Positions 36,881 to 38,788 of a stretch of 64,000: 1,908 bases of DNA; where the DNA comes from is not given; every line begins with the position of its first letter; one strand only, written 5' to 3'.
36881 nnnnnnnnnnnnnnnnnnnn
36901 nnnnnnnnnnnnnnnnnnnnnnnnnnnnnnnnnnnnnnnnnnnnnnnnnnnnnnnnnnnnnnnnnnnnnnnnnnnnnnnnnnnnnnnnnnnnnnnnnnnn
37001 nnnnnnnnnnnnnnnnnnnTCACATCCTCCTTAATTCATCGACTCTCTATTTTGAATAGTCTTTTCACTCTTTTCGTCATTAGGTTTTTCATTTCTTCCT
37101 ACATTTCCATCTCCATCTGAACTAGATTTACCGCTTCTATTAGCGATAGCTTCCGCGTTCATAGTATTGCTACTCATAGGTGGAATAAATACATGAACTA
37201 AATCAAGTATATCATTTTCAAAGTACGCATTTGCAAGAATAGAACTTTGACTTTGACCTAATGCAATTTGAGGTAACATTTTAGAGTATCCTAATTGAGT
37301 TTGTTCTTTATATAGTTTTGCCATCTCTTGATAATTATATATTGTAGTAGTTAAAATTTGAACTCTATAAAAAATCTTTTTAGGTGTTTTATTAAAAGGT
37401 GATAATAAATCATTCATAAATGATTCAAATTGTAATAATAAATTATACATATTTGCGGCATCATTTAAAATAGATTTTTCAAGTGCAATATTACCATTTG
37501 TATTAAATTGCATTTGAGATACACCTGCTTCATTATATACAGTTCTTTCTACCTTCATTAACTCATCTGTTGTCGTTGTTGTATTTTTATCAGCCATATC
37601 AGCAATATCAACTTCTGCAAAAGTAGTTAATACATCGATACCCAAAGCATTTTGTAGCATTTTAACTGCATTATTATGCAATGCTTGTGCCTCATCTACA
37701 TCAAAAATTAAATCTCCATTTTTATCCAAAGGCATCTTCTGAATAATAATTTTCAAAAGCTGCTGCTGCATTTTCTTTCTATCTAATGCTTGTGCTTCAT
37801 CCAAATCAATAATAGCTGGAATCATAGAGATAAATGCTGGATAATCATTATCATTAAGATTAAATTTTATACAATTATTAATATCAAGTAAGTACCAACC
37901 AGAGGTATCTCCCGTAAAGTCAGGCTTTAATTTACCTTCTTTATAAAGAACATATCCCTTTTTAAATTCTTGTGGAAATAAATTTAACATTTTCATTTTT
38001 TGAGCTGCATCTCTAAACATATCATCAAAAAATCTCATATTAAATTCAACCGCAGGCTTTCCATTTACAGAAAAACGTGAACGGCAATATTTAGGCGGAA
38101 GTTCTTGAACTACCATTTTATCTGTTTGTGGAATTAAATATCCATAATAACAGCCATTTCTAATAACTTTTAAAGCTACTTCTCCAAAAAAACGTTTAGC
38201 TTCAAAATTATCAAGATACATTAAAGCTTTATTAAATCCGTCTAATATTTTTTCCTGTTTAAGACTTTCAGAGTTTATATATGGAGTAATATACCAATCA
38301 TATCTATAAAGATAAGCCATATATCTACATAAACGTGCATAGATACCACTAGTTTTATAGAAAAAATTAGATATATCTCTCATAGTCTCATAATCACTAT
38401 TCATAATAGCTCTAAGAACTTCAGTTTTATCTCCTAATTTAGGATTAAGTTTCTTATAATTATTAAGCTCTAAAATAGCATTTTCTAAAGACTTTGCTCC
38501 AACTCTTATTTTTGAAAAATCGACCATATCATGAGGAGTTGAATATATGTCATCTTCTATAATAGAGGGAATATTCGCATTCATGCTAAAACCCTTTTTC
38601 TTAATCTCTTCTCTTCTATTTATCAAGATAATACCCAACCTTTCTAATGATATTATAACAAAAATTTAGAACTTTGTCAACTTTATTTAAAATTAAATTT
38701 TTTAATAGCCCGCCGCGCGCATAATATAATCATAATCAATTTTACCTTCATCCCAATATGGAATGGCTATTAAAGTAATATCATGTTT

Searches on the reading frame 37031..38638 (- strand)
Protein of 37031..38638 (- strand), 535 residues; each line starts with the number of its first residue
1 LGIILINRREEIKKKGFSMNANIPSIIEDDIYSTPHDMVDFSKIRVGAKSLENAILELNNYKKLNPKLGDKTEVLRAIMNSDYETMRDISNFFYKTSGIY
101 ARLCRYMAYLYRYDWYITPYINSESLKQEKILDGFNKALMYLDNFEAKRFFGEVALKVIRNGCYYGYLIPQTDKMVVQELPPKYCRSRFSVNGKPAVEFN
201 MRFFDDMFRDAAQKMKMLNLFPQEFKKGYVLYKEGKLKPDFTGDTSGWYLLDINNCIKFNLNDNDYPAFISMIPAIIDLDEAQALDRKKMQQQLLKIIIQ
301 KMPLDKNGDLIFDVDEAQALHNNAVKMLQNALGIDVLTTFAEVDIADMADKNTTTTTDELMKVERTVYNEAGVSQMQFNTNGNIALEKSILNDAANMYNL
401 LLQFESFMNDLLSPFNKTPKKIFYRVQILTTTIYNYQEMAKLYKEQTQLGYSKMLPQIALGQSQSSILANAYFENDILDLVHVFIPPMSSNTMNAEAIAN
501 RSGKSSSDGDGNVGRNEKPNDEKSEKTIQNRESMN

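Call 11: search_protein_families(library=phrogs, proteins=[window:37031-38638:-], max_evalue=0.001)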
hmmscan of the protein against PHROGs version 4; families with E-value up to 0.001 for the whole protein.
window:37031-38638:- (535 aa): 1 family
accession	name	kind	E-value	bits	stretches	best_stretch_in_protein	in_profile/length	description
phrog_2739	-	head and packaging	4.2e-76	257.6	1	73-533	55-495/501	portal protein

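Call 15: search_dna_similar(query=window:37031-38638:-, collection=phages, mode=protein, max_rows=15)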
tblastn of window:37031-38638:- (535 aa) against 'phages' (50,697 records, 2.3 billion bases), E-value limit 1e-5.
Records with a match: 89; places in all: 89; records where one place covers at least 80% of the query: 86.
Best place of each record, by identity: 60-80% 1; <60% 88.
By first word of the organism name: Bacillus 36; Lactococcus 22; Enterococcus 7; Clostridioides 6; Staphylococcus 4; Mammaliicoccus 4; Bacteriophage 3; Brevibacillus 2; Clostridium 2; Phage 1; and 2 more.
By host as written in the record: Lactococcus lactis 17; Bacillus anthracis Sterne 10; Bacillus anthracis 7; Bacillus cereus 7; - 5; Enterococcus faecium 4; Clostridioides difficile 3; Enterococcus faecalis 2; and 25 more.
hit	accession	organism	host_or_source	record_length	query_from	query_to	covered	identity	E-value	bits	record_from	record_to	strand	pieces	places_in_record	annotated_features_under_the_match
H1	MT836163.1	Bacteriophage sp.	human fecal samples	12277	2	535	100%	71.0%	0e+0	731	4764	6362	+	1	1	record has no annotation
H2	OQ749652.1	Phage Phass-1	human gut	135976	73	535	87%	40.6%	2e-100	338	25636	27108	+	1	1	hypothetical protein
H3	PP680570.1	Enterococcus phage VRE9_4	Enterococcus faecium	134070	76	530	85%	32.2%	2e-56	209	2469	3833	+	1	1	portal protein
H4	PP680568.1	Enterococcus phage VRE9_2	Enterococcus faecium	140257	76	530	85%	32.0%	8e-56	208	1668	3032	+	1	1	portal protein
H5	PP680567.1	Enterococcus phage VRE9_1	Enterococcus faecium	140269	76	530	85%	32.0%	8e-56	208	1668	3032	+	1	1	portal protein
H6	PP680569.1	Enterococcus phage VRE9_3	Enterococcus faecium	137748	76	530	85%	32.0%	1e-55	208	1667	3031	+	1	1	portal protein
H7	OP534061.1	Enterococcus phage H1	Enterococcus faecium 374iF1 (22)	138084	76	530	85%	32.0%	1e-55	208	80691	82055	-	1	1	hypothetical protein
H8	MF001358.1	Enterococcus phage EF1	Enterococcus faecalis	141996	76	530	85%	32.0%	1e-55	208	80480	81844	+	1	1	hypothetical protein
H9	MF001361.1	Enterococcus phage EF5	Enterococcus faecalis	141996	76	530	85%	32.0%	1e-55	208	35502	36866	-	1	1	hypothetical protein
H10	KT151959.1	Brevibacillus phage Sundance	Brevibacillus laterosporus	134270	86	521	81%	27.5%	4e-35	146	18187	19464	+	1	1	putative structural protein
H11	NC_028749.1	Brevibacillus phage Sundance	Brevibacillus laterosporus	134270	86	521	81%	27.5%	4e-35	146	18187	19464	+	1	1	portal protein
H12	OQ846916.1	Alicyclobacillus phage KKP_3916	Alicyclobacillus acidoterrestris strain ...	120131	86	533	84%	26.5%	4e-27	122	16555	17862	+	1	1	hypothetical protein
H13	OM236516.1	Bacillus phage FADO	Bacillus subtilis BEST7003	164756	84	535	84%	24.8%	9e-25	115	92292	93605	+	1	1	hypothetical protein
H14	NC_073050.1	Bacillus phage FADO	Bacillus subtilis BEST7003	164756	84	535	84%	24.8%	9e-25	115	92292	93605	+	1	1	hypothetical protein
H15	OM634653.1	Bacillus phage vB_BsuS_PJN02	Bacillus subtilis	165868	84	535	84%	24.8%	1e-24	115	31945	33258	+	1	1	portal protein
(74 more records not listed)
